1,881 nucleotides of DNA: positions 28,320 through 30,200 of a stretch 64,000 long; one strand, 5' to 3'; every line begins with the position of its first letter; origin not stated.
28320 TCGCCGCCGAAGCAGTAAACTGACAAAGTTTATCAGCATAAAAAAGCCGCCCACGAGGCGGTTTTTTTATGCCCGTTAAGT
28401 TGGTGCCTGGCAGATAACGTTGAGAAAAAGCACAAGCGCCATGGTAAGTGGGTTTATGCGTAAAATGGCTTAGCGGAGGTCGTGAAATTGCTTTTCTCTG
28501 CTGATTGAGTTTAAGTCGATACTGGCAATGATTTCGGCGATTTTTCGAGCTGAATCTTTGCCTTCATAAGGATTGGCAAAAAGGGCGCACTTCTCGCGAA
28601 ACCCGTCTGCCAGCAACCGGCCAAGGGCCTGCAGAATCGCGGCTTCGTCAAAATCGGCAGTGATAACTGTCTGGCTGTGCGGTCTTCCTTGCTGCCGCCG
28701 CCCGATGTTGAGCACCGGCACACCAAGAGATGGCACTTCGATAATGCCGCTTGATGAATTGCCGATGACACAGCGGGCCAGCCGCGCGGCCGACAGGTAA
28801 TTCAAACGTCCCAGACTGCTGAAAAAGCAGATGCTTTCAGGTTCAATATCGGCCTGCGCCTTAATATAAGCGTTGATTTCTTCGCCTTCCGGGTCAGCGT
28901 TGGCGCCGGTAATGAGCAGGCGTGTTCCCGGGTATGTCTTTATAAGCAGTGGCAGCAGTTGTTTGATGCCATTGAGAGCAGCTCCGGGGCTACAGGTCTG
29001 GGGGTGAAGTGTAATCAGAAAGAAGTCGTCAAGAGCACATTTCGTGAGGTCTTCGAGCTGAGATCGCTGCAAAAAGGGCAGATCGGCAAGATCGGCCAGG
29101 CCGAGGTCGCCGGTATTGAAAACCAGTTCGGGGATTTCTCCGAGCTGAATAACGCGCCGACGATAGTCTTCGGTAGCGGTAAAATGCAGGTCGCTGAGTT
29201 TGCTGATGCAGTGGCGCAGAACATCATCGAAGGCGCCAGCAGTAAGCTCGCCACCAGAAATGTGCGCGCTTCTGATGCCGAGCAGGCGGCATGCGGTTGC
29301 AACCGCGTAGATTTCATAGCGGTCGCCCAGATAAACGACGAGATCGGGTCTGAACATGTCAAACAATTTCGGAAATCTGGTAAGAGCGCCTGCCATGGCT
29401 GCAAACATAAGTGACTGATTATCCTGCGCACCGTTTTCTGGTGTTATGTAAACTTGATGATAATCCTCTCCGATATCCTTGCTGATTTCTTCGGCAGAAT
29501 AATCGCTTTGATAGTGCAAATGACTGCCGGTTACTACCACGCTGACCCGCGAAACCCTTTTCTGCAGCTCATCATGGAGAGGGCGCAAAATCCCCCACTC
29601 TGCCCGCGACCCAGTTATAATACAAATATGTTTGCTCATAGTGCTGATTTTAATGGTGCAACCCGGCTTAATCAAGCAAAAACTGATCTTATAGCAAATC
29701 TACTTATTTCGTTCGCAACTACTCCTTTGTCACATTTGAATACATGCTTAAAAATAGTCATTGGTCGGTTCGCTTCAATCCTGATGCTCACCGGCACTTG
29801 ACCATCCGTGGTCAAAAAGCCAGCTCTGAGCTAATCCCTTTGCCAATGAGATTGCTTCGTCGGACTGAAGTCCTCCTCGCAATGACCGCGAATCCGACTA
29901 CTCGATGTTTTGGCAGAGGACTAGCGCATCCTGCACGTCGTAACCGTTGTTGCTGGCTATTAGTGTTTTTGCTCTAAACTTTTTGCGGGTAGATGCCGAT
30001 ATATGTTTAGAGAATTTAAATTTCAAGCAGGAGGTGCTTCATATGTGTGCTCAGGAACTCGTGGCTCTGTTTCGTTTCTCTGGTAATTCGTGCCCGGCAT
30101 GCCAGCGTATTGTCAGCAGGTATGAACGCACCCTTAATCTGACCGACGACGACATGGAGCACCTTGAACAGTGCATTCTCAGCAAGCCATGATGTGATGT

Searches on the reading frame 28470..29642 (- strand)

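Call 32: search_protein_families(library=pfam, proteins=[window:28470-29642:-], max_evalue=0.01)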
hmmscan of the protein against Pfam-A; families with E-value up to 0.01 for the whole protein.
window:28470-29642:- (390 aa): 1 family
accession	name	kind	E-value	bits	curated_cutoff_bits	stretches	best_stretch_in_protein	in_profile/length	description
PF02350.25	Epimerase_2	-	7.1e-66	222.9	30.6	1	26-372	3-346/347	UDP-N-acetylglucosamine 2-epimerase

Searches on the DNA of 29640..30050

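Call 25: search_rna_families(source=window, start=29640, end=30050, threshold=evalue, max_evalue=10, show_alignments=3)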
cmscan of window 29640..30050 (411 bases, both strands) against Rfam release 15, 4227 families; matches with E-value up to 10: 3.
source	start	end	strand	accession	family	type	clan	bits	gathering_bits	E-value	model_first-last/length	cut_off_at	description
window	29939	30050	+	RF02545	SSU_trypano_mito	Gene; rRNA;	CL00111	14.4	60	1.2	1-123/623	3'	Trypanosomatid mitochondrial small subunit ribosomal RNA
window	29672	29806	-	RF04321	tmRNA_permuted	Gene;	-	12.9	47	1.5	1-213/213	no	permuted transfer-messenger RNA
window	29959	30030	-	RF01849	alpha_tmRNA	Gene;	CL00001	6.5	50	4.8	1-355/355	no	Alphaproteobacteria transfer-messenger RNA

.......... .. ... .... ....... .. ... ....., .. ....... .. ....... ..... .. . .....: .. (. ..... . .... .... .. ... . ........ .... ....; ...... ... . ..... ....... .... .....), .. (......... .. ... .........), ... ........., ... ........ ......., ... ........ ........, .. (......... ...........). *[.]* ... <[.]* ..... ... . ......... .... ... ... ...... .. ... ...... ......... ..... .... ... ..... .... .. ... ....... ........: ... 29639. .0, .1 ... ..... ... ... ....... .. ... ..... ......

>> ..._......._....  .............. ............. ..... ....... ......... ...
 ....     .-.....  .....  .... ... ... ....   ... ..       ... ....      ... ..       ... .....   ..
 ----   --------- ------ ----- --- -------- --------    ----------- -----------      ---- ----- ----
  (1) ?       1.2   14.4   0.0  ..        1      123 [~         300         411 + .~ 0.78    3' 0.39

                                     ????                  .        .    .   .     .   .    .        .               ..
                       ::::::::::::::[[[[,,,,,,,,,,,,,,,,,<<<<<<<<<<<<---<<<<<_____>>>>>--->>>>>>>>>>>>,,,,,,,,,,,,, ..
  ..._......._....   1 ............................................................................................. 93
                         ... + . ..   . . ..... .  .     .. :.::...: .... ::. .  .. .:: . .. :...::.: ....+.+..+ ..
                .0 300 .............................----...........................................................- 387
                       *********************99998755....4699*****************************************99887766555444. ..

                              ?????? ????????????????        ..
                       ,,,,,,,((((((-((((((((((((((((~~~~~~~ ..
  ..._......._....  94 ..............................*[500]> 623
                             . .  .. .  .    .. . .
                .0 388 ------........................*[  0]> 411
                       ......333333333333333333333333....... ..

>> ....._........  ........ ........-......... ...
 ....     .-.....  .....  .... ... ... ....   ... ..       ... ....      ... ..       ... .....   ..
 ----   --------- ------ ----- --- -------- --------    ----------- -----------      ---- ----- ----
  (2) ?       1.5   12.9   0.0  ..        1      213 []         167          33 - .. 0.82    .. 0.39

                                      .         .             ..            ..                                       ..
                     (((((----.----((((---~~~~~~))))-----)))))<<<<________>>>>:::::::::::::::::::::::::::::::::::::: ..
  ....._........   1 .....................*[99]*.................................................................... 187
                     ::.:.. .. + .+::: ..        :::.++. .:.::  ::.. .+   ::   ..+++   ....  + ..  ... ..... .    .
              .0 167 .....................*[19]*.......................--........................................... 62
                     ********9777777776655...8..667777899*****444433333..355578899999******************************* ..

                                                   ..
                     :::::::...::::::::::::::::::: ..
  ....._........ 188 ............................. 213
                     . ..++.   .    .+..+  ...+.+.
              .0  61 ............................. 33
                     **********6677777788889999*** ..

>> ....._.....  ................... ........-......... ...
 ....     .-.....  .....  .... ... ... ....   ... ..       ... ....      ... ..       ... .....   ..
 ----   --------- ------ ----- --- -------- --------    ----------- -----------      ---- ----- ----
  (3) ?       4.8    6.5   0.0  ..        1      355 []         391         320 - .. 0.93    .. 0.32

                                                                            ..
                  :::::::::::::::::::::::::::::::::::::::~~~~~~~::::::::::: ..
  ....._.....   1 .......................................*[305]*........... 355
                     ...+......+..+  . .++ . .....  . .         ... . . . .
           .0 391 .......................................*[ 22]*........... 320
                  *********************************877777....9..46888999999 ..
